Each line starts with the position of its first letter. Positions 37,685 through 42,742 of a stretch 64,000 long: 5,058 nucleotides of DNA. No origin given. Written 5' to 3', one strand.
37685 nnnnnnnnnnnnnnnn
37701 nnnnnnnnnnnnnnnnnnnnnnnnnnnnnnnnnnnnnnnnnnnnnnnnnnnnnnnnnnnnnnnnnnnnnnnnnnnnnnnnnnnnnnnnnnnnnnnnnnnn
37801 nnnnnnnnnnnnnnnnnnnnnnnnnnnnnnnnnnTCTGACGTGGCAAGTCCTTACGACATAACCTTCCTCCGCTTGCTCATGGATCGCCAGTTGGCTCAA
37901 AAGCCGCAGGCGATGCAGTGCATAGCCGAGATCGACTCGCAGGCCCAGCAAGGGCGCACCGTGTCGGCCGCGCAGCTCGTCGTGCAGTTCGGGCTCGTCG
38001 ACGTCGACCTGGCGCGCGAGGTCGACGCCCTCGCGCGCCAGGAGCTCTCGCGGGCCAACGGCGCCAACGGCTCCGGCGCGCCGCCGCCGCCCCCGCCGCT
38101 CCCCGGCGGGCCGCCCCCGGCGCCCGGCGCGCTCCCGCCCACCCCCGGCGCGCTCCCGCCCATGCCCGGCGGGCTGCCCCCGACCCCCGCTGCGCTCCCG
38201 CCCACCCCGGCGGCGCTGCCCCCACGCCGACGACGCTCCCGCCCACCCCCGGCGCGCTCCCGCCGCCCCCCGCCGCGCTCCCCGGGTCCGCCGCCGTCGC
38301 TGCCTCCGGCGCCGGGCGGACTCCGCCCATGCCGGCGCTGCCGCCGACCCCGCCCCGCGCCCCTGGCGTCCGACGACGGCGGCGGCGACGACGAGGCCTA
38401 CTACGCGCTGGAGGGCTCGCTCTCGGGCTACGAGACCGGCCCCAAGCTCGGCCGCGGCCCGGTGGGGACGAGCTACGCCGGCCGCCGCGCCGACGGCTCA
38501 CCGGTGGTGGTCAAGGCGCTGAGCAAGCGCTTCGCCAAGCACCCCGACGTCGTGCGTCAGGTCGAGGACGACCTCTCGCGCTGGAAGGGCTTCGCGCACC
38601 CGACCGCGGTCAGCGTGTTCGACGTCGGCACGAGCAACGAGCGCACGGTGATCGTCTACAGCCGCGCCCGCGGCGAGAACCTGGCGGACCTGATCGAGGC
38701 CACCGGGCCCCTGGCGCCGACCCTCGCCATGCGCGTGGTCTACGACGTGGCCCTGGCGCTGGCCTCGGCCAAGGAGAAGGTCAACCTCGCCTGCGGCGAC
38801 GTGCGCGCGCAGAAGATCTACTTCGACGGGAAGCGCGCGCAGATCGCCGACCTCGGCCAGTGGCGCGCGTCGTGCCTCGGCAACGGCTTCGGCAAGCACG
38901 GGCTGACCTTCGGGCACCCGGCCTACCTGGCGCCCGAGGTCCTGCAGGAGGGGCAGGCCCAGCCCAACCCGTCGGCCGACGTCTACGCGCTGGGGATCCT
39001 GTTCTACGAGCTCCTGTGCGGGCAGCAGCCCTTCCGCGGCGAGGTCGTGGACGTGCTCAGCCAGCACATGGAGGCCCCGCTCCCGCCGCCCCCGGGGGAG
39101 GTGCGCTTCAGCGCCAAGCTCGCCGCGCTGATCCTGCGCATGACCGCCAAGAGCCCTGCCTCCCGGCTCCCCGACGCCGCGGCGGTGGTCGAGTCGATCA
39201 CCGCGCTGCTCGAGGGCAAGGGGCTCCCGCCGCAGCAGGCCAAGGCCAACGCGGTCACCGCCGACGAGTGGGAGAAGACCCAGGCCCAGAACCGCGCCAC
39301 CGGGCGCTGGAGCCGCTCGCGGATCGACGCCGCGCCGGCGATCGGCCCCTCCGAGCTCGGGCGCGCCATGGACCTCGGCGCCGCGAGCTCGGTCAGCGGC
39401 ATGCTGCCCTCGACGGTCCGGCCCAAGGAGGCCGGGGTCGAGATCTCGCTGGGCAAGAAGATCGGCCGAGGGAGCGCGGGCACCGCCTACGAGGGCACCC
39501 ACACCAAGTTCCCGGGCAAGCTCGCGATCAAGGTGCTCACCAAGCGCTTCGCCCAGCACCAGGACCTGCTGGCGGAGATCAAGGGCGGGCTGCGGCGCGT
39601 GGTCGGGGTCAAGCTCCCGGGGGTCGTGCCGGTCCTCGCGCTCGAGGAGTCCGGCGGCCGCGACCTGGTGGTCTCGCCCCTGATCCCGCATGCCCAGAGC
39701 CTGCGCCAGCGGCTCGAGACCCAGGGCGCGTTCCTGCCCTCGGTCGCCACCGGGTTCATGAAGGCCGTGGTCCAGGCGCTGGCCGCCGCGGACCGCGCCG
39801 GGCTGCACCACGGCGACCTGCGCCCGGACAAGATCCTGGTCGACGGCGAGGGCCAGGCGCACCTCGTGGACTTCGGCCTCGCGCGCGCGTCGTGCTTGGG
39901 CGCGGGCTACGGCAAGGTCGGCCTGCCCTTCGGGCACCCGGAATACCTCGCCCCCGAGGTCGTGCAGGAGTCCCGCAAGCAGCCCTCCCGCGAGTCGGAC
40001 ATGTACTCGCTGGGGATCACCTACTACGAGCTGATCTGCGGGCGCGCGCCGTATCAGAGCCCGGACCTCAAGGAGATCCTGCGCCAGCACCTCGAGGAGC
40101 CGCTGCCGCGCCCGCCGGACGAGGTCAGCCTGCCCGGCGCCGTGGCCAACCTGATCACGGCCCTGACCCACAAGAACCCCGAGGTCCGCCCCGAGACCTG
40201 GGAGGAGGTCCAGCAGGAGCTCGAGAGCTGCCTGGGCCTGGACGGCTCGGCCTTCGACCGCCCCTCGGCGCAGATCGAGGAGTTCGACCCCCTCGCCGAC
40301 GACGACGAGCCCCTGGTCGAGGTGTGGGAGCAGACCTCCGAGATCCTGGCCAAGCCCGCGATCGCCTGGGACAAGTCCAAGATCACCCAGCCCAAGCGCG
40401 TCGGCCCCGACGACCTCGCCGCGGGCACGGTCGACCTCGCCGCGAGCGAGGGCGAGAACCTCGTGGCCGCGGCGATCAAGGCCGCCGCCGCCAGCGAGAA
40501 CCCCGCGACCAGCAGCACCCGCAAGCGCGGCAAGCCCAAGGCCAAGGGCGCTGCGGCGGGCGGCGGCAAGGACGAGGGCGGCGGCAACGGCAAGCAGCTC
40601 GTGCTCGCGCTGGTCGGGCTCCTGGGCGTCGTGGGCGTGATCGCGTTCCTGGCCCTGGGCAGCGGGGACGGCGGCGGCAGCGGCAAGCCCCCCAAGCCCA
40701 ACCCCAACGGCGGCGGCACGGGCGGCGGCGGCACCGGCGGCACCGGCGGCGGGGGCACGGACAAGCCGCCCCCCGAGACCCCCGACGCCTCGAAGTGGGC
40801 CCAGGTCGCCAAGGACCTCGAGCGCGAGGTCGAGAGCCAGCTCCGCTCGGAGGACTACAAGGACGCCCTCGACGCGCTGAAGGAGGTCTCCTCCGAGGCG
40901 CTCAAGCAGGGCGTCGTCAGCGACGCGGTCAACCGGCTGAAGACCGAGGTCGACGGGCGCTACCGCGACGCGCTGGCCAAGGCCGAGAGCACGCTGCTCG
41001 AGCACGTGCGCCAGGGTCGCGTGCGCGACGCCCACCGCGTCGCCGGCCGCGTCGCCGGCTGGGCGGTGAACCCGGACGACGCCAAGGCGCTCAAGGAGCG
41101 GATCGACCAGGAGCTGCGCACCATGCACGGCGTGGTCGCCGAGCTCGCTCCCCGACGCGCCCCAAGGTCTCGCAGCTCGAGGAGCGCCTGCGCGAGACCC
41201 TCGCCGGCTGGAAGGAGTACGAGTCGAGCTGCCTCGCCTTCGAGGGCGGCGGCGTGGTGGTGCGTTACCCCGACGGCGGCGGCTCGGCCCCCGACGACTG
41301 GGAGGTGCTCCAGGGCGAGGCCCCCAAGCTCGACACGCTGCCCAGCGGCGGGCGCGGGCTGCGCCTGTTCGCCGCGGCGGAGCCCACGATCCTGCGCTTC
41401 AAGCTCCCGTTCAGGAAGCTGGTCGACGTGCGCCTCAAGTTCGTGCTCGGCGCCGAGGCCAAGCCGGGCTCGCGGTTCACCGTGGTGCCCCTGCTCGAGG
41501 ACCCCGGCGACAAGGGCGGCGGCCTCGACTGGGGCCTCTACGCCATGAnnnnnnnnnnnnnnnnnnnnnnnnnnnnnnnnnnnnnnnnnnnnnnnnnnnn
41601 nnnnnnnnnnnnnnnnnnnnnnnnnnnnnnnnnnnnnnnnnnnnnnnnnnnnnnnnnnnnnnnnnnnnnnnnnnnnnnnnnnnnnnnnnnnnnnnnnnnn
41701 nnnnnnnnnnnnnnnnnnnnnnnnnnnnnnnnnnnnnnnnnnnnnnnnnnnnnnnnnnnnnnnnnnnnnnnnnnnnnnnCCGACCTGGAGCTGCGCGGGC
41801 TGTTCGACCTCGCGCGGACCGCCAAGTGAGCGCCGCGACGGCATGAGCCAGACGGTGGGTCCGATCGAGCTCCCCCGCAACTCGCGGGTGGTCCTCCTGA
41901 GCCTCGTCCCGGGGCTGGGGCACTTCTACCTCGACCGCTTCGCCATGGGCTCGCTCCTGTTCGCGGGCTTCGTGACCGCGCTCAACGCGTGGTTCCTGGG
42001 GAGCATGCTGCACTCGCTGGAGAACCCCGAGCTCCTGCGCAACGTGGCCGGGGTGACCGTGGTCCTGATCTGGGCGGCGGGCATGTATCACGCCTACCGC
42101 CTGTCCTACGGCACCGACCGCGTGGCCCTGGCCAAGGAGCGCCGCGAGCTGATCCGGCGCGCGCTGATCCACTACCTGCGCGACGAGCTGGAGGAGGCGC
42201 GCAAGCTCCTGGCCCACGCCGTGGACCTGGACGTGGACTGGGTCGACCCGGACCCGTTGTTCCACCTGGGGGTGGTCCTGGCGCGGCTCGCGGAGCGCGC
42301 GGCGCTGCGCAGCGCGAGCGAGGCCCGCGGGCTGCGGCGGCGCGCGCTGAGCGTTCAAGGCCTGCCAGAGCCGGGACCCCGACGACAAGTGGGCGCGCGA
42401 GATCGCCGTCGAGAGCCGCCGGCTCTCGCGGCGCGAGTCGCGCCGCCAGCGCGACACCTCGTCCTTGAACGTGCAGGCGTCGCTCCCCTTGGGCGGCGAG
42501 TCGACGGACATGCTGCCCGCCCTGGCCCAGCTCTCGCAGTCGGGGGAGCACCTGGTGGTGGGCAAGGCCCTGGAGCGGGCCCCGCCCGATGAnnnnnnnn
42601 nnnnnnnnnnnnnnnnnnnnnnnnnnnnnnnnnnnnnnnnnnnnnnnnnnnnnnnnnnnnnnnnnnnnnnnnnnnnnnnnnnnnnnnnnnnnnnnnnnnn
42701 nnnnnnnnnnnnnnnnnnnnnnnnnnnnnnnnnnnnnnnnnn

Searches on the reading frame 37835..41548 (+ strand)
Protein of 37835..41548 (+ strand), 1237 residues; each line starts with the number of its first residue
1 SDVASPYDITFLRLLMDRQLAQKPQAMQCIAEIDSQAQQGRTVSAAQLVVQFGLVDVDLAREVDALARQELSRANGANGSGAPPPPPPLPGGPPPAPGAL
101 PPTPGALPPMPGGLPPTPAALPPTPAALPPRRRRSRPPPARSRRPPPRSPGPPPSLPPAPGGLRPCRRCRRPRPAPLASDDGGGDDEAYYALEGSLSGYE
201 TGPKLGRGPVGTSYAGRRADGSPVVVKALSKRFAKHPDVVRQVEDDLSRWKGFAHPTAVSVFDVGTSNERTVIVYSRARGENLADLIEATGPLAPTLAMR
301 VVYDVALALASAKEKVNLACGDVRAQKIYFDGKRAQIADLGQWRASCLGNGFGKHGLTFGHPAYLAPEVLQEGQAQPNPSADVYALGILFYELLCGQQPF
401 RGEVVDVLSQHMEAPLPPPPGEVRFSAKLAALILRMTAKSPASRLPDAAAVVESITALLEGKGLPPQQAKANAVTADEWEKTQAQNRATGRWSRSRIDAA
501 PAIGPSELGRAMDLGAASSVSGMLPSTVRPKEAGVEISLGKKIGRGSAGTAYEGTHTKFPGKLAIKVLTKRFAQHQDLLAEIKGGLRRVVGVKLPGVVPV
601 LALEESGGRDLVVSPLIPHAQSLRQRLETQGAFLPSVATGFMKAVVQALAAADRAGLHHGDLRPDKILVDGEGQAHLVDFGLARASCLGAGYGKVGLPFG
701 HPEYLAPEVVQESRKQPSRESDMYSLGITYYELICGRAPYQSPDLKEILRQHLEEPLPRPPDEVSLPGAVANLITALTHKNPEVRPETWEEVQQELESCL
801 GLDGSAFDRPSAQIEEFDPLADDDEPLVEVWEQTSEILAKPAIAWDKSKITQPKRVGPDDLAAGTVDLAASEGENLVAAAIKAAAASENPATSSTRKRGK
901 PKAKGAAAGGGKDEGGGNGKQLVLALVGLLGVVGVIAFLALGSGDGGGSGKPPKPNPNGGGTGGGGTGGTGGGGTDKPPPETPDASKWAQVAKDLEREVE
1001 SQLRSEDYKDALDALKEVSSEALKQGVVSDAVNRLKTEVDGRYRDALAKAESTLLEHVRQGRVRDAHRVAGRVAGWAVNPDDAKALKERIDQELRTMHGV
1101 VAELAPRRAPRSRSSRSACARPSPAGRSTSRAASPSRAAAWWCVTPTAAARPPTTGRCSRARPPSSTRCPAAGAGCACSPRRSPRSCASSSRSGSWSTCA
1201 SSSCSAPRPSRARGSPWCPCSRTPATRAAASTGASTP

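Call 23: search_protein_families(library=pfam, proteins=[window:37835-41548:+], max_evalue=0.01)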
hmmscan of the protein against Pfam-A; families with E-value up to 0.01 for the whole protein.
window:37835-41548:+ (1237 aa): 3 families
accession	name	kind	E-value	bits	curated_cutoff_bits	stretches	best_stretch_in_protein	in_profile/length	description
PF00069.31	Pkinase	-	2.8e-56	191.3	31.7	2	539-791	3-257/263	Protein kinase domain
PF07714.23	PK_Tyr_Ser-Thr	-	5.4e-37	127.9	23.1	2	537-788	1-251/258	Protein tyrosine and serine/threonine kinase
PF01636.29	APH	-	0.0027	18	23.2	0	641-684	154-198/239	Phosphotransferase enzyme family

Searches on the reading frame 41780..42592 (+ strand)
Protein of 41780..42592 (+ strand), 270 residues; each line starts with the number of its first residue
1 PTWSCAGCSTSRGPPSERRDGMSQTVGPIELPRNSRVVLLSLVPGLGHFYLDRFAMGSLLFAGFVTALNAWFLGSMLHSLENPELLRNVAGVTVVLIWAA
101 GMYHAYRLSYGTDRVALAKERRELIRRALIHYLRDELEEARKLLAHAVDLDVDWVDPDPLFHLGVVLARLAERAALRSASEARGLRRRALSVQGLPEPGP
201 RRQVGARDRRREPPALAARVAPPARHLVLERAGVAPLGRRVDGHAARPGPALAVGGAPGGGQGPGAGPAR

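Call 23: search_protein_families(library=pfam, proteins=[window:41780-42592:+], max_evalue=0.01)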
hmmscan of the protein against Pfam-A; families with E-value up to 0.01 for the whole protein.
window:41780-42592:+ (270 aa): 1 family
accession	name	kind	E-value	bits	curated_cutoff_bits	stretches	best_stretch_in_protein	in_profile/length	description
PF20382.3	DUF6677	-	0.0018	19.3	24.3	1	41-78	7-41/116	Family of unknown function (DUF6677)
